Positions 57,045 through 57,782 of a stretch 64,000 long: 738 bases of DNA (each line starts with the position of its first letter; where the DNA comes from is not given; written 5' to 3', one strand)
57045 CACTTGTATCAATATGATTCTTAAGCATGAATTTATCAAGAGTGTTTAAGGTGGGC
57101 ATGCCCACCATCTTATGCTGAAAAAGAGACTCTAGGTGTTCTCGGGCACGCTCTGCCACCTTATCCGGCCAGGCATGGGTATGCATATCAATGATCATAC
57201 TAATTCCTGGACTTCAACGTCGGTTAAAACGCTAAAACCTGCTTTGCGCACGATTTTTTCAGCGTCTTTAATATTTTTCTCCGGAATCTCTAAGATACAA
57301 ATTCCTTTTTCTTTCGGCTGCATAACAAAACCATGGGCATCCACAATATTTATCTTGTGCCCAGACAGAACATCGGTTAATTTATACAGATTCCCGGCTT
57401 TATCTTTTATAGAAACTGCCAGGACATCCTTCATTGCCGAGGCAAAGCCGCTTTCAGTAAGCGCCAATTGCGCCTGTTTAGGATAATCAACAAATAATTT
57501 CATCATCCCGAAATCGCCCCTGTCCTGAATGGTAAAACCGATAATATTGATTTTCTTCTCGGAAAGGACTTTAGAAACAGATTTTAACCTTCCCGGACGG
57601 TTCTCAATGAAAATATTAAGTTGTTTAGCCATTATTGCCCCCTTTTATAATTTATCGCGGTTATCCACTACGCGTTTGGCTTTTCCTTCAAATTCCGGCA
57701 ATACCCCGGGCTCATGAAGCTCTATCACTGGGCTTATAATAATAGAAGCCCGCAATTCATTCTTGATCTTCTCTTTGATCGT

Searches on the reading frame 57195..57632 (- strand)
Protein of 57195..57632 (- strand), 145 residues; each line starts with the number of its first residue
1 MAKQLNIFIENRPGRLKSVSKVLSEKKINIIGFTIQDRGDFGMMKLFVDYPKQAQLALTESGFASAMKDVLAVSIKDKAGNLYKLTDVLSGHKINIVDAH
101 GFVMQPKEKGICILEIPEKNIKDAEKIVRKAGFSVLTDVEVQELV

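Call 71: search_protein_families(library=pfam, proteins=[window:57195-57632:-], max_evalue=0.001)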
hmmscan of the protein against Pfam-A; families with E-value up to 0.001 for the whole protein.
window:57195-57632:- (145 aa): 4 families
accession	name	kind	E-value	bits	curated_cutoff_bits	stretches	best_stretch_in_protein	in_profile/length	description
PF19571.5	ACT_8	-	3e-18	66.4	23.5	1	3-140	4-137/141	ACT domain pair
PF01842.31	ACT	-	1.6e-11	44.2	27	1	4-41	2-40/66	ACT domain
PF22629.2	ACT_AHAS_ss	-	2.2e-09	37.8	27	1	5-50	1-48/67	AHAS small subunit-like ACT domain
PF13291.12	ACT_4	-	2.4e-09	38.2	27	1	4-51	8-57/80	ACT domain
